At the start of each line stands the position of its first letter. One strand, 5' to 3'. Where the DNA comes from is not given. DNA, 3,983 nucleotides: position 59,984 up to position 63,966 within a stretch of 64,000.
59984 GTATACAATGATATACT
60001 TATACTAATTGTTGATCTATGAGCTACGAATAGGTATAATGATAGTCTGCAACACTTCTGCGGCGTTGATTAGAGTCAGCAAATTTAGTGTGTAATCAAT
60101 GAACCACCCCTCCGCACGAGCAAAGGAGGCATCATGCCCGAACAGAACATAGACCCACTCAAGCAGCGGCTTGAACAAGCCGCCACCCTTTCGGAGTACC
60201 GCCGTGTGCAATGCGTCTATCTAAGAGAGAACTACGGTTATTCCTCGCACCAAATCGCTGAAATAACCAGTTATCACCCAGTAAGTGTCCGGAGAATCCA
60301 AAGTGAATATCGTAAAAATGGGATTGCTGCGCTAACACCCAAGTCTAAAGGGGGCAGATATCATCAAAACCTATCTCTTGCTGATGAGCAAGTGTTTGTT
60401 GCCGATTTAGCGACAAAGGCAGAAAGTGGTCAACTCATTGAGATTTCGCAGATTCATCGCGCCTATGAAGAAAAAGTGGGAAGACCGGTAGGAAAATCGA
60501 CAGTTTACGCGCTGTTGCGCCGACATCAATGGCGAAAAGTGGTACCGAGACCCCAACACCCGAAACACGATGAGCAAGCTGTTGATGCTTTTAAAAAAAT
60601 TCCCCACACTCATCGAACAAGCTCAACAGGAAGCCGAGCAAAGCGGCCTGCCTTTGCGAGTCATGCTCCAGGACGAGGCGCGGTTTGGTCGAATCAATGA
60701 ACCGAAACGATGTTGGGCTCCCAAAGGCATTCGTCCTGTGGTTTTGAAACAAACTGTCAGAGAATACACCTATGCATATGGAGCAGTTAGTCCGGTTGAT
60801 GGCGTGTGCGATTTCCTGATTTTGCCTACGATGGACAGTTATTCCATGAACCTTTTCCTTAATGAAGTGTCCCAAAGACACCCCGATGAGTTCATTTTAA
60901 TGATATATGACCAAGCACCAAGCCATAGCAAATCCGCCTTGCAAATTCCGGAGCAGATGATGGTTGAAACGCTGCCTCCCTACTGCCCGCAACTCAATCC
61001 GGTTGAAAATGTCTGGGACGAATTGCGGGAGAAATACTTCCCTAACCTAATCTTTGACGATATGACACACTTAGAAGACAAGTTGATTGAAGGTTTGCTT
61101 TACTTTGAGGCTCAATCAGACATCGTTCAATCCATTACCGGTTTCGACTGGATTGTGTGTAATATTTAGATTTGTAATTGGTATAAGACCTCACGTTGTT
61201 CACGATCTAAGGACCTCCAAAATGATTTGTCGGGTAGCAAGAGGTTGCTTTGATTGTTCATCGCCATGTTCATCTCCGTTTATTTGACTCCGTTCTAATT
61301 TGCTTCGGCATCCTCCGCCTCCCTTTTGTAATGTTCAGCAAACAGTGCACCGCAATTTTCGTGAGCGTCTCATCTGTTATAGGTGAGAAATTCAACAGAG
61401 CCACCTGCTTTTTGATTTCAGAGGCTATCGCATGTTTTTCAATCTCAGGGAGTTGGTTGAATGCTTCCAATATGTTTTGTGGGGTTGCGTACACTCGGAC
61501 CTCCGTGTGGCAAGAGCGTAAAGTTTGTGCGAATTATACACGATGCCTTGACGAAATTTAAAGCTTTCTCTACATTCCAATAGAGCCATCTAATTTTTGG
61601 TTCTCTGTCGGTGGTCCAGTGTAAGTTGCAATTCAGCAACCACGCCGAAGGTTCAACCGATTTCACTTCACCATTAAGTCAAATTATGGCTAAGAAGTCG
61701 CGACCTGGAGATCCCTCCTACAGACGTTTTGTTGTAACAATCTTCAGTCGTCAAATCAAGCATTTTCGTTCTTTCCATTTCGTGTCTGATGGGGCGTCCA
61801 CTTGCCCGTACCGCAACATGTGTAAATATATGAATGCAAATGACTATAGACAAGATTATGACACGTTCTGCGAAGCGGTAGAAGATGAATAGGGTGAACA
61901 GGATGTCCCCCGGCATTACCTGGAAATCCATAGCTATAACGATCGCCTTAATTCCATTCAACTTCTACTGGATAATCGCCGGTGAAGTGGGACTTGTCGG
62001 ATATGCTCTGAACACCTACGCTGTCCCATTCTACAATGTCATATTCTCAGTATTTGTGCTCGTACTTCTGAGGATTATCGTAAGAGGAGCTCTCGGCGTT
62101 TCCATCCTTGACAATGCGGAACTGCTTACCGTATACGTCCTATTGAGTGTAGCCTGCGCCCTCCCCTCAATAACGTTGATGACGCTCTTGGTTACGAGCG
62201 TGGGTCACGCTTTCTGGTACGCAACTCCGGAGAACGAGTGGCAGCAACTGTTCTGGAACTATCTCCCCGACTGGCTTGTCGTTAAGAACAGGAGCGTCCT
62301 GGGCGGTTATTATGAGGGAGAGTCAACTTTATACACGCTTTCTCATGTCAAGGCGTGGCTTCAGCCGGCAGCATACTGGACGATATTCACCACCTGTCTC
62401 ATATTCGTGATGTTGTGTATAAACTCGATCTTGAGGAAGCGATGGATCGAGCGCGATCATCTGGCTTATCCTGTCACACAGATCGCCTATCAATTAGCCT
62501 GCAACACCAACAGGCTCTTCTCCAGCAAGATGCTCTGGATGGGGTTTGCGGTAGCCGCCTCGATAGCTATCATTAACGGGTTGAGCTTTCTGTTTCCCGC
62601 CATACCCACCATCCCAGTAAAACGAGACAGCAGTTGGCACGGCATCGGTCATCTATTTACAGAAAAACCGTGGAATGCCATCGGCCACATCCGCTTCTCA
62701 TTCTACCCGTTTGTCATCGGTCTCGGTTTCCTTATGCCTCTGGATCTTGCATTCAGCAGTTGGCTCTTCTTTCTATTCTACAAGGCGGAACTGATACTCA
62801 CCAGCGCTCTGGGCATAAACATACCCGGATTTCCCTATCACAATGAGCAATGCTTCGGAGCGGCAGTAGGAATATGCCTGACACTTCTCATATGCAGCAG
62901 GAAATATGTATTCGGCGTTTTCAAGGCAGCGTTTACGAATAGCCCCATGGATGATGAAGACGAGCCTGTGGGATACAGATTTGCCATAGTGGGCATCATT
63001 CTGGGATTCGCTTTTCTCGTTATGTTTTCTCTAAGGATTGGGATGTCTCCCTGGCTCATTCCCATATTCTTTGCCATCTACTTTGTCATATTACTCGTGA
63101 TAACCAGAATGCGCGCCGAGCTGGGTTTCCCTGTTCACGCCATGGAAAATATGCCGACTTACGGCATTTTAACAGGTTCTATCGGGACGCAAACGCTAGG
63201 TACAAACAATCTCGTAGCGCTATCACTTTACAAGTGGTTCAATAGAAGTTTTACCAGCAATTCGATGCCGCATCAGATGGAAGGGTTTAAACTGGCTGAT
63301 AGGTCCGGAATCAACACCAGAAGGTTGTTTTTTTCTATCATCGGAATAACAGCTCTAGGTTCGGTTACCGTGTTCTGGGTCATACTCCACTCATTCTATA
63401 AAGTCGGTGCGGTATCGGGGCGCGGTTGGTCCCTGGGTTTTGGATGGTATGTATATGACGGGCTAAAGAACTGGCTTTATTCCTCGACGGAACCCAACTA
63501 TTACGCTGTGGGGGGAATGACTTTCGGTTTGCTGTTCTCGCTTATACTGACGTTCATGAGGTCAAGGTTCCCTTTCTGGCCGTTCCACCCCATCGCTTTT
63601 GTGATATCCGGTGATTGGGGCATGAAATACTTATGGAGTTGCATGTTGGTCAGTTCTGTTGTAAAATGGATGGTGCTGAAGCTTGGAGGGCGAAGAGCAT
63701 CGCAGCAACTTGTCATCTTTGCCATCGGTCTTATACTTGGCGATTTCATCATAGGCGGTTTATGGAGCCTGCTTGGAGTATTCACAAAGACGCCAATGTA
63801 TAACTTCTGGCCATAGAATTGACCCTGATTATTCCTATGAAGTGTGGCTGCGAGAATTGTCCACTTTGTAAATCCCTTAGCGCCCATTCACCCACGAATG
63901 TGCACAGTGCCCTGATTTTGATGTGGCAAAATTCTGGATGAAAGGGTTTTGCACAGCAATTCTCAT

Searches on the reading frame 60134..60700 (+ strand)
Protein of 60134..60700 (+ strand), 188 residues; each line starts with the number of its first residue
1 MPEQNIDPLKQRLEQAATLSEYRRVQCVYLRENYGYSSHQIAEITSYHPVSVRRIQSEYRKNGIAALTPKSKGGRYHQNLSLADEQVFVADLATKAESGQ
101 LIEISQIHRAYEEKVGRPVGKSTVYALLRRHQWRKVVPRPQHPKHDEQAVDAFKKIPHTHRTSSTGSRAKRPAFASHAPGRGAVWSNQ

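Call 15: search_protein_families(library=pfam, proteins=[window:60134-60700:+], max_evalue=0.001)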
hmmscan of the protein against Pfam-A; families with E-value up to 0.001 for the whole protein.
window:60134-60700:+ (188 aa): 5 families
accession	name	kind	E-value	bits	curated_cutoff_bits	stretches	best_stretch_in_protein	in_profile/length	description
PF13592.12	HTH_33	-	2.1e-13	50.1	25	1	100-155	3-58/60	Winged helix-turn helix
PF13384.12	HTH_23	-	4.5e-07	29.9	24.6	1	19-67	2-49/50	Homeodomain-like domain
PF13565.12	HTH_32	-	5.6e-06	27.3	33.7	1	51-128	1-73/73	Homeodomain-like domain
PF13551.12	HTH_29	-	6.7e-06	26.5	28.1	1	35-86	11-64/64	Winged helix-turn helix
PF13518.12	HTH_28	-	0.00061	20.3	25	0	35-75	12-52/52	Helix-turn-helix domain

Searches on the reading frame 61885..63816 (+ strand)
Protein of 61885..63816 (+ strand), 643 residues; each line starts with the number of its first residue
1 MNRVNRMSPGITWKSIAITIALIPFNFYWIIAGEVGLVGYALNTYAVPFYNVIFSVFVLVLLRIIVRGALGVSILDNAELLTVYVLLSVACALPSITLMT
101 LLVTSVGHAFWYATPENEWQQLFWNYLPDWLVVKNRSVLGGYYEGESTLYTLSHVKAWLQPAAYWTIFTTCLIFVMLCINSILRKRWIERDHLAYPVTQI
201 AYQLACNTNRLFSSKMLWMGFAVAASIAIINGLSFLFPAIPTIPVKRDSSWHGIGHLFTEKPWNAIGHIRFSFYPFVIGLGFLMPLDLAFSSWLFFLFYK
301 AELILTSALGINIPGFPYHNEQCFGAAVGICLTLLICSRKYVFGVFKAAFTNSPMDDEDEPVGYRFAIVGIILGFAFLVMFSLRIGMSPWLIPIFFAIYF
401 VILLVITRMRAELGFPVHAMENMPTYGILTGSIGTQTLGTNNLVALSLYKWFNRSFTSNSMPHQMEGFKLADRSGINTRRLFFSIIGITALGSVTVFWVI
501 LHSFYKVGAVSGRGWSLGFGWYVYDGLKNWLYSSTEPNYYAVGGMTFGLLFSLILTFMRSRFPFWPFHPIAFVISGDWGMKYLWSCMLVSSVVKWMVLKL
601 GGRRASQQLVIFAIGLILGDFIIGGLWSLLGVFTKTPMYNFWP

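Call 15: search_protein_families(library=pfam, proteins=[window:61885-63816:+], max_evalue=0.001)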
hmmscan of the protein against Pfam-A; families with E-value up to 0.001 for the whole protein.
window:61885-63816:+ (643 aa): 2 families
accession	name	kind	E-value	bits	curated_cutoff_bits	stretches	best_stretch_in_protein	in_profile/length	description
PF20581.3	DUF6785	-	1.2e-150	502.8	25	1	12-508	1-498/498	Family of unknown function (DUF6785)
PF20580.3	DUF6784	-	1.7e-30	105.6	26.4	1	543-643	2-101/101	Domain of unknown function (DUF6784)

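Call 76: find_encoding_contigs(protein=window:61885-63816:+, flank=10000, max_places=1)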
Protein window:61885-63816:+ (643 aa): no gene with exactly this product is on record in the collection.
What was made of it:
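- Tried and rejected: The look-up beyond the right end failed (call 76).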
